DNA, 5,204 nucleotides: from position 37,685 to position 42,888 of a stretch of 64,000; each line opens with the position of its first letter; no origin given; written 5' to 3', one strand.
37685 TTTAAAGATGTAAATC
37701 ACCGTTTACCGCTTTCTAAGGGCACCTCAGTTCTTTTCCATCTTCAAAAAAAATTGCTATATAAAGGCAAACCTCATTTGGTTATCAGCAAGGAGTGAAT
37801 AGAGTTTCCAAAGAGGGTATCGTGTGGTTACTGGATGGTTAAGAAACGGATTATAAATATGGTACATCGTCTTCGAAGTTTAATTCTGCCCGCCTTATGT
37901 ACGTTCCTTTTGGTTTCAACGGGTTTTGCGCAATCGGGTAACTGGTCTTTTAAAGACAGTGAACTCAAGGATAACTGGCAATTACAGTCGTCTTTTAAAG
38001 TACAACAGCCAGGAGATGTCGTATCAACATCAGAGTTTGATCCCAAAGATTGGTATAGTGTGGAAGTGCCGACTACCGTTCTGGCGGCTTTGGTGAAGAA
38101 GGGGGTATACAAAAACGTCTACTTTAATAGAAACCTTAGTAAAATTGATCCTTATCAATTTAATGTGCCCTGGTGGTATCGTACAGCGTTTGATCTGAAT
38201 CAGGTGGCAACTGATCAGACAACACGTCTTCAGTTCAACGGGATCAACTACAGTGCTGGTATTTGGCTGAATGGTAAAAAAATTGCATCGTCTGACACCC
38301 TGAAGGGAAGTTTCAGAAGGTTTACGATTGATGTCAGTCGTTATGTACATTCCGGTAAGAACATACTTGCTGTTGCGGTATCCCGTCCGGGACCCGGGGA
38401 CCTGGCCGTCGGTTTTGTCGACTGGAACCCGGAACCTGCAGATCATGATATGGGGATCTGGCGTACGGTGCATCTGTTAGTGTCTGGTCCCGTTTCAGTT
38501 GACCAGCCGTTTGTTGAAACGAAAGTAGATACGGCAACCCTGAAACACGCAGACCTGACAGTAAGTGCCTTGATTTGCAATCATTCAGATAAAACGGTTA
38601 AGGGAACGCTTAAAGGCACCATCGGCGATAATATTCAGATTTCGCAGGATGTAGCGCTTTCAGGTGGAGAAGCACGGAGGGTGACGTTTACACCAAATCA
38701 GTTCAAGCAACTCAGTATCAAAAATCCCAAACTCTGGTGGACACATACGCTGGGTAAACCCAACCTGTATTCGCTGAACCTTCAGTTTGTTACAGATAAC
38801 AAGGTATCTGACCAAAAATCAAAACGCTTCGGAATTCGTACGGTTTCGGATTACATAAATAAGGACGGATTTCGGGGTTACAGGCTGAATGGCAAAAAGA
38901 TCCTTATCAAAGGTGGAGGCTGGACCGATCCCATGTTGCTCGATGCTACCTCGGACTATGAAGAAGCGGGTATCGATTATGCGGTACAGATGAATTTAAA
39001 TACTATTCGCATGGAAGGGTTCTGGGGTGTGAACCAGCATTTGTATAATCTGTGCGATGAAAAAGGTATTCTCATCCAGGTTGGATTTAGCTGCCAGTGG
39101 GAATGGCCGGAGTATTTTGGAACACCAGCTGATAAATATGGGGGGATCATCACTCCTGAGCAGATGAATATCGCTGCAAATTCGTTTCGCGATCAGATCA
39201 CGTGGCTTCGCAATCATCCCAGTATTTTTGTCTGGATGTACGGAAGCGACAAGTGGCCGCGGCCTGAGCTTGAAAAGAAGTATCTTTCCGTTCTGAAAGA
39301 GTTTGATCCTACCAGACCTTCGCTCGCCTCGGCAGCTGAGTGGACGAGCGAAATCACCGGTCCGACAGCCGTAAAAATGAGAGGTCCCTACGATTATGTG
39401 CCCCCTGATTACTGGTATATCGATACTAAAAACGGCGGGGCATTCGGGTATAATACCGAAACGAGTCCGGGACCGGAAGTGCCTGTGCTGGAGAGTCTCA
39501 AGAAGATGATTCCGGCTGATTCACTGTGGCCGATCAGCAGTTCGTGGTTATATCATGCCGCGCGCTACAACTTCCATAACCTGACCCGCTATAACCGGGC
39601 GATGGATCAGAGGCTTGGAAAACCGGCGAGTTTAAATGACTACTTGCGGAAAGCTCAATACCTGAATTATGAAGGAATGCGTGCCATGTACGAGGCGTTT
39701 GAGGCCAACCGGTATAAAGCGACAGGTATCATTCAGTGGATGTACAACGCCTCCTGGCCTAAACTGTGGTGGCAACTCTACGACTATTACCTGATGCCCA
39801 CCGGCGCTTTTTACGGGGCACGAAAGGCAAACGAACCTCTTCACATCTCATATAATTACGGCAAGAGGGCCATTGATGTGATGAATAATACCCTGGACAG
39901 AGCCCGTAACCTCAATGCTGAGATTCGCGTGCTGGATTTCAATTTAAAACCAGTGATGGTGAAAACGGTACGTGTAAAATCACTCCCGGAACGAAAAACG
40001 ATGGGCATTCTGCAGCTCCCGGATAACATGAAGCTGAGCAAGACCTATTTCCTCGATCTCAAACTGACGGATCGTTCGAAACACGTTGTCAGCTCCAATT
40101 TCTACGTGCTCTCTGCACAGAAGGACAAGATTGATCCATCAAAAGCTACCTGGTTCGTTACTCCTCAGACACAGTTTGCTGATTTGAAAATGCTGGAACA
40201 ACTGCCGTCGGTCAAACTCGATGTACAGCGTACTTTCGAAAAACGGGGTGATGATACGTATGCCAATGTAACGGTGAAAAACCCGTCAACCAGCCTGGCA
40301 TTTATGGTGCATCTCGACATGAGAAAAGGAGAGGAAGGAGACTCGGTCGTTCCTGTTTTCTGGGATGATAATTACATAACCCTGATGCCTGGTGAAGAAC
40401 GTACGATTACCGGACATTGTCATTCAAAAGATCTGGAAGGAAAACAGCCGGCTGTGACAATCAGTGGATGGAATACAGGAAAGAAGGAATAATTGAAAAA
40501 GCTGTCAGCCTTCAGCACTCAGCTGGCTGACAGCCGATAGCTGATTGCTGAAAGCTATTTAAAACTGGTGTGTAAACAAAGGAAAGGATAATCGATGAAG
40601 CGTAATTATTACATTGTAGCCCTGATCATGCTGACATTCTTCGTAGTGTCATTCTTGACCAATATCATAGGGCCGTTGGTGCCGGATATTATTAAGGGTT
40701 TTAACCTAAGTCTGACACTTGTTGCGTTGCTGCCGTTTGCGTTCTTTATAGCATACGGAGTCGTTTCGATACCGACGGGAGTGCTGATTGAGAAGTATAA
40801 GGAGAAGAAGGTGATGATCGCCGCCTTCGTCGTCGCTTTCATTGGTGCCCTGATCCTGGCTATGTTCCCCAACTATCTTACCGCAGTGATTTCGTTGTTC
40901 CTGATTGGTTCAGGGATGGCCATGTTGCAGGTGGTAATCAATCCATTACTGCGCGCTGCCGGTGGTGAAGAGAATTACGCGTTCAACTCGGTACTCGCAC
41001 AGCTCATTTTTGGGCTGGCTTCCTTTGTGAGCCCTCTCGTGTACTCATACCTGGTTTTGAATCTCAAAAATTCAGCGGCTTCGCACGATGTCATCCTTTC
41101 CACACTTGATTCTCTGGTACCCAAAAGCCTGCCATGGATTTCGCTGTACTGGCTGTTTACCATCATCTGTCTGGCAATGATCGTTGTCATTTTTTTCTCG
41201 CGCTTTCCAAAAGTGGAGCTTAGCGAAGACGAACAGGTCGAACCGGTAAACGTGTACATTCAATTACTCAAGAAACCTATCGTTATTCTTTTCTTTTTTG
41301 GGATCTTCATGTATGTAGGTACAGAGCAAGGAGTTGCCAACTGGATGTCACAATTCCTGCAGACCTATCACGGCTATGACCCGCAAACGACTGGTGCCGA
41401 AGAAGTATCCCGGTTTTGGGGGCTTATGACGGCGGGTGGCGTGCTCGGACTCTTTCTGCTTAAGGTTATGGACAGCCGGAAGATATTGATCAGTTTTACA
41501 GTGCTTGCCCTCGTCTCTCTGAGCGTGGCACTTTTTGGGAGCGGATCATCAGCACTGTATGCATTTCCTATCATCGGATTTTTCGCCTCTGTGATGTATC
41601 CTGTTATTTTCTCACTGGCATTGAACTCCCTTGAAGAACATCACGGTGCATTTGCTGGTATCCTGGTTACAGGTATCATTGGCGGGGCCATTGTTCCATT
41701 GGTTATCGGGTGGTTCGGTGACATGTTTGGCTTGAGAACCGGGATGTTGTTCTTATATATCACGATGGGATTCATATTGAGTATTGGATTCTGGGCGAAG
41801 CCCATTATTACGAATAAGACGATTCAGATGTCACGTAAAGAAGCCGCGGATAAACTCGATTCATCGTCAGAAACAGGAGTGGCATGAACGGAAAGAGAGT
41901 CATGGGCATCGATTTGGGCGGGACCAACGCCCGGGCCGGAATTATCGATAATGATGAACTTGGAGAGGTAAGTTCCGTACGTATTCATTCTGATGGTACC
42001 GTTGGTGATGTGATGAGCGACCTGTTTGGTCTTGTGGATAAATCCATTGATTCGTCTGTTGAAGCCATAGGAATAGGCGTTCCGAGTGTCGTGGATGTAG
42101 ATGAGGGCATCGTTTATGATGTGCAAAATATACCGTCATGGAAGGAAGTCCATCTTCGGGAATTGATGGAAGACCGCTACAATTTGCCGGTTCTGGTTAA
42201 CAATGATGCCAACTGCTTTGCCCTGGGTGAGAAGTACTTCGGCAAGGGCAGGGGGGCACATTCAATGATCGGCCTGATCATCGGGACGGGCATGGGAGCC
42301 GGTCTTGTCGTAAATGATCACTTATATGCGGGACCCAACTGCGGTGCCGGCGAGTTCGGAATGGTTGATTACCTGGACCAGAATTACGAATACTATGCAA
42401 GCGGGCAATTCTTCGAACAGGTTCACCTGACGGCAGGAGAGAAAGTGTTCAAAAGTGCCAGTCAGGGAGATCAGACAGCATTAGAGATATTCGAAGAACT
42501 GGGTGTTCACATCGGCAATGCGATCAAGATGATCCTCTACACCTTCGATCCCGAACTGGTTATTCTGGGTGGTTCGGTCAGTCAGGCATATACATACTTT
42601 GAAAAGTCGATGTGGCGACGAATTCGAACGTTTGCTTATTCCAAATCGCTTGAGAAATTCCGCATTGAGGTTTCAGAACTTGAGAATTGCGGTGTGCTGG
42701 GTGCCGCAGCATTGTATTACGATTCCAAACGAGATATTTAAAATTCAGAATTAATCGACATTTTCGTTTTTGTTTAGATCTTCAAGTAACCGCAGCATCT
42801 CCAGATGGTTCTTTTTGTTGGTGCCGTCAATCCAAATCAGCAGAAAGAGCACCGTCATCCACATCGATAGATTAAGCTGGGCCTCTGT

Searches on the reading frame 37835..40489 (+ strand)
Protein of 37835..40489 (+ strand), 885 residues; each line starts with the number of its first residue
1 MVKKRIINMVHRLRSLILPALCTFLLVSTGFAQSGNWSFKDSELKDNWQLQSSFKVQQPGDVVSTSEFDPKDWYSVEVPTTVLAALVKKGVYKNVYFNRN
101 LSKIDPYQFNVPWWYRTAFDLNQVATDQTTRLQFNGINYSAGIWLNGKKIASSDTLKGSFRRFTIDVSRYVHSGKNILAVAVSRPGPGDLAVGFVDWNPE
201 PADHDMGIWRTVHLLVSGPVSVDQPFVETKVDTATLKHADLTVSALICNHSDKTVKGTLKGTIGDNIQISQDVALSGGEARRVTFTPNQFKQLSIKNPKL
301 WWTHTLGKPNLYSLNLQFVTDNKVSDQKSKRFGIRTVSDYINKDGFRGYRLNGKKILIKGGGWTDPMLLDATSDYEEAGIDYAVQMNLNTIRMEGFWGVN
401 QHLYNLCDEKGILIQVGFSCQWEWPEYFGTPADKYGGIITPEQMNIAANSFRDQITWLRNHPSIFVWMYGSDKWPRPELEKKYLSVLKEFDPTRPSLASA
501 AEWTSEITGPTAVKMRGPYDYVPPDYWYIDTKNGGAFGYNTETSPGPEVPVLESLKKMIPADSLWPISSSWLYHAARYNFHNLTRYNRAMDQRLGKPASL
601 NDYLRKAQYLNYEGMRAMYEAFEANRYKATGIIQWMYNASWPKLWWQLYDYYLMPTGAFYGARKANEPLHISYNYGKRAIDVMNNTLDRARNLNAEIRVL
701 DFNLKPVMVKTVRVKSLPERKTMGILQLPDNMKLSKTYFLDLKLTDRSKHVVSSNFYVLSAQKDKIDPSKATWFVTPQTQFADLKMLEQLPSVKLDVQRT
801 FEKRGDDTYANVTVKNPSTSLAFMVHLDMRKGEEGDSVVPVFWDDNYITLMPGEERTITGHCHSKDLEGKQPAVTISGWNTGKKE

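Call 21: search_protein_families(library=pfam, proteins=[window:37835-40489:+], max_evalue=0.0001)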
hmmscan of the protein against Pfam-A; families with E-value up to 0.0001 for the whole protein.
window:37835-40489:+ (885 aa): 7 families
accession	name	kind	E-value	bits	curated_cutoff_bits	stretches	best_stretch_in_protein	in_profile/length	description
PF18368.7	Ig_GlcNase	-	4.4e-32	110.8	26.3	1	773-881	1-105/105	Exo-beta-D-glucosaminidase Ig-fold domain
PF22666.2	Glyco_hydro_2_N2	-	2e-23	83.7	27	1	63-184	10-119/167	Glycosyl hydrolase 2 galactose-binding domain-like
PF00703.27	Glyco_hydro_2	-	9.3e-19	68.7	23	1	220-335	1-109/109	Glycosyl hydrolases family 2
PF02837.24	Glyco_hydro_2_N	-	2.4e-13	50.8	28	1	74-215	32-166/169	Glycosyl hydrolases family 2, sugar binding domain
PF17753.7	Ig_mannosidase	-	9.8e-08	32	22.6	1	808-876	13-75/81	Ig-fold domain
PF02836.23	Glyco_hydro_2_C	-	7e-06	25.8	21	1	384-496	46-158/302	Glycosyl hydrolases family 2, TIM barrel domain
PF13364.12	BetaGal_ABD2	-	9.5e-05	23.6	23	0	114-184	38-108/112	Beta-galactosidase second all-beta domain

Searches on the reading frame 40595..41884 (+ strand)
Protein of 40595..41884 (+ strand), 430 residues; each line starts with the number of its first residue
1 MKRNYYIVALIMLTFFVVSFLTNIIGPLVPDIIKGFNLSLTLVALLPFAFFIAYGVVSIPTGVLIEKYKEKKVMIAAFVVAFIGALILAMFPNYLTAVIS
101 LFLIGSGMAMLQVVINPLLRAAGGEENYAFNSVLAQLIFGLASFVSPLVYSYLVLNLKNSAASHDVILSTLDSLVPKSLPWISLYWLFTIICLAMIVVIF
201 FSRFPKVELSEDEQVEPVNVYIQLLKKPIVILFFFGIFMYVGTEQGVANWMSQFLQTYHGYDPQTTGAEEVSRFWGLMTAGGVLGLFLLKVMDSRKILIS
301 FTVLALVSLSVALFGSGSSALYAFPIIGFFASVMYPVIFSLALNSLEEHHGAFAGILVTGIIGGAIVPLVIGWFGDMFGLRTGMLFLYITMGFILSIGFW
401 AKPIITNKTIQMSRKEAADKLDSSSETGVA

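Call 21: search_protein_families(library=pfam, proteins=[window:40595-41884:+], max_evalue=0.0001)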
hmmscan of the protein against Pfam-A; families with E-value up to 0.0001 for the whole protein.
window:40595-41884:+ (430 aa): 1 family
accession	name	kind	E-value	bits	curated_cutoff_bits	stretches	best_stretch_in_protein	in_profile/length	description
PF07690.21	MFS_1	-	2.1e-33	116.1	33.4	1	11-359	1-337/347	Major Facilitator Superfamily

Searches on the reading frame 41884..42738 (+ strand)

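Call 21: search_protein_families(library=pfam, proteins=[window:41884-42738:+], max_evalue=0.0001)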
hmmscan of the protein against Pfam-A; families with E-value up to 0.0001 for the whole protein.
window:41884-42738:+ (285 aa): 1 family
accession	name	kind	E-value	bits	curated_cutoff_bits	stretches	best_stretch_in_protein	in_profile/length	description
PF00480.26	ROK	-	7.9e-47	160.6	22.9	1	7-278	2-291/294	ROK family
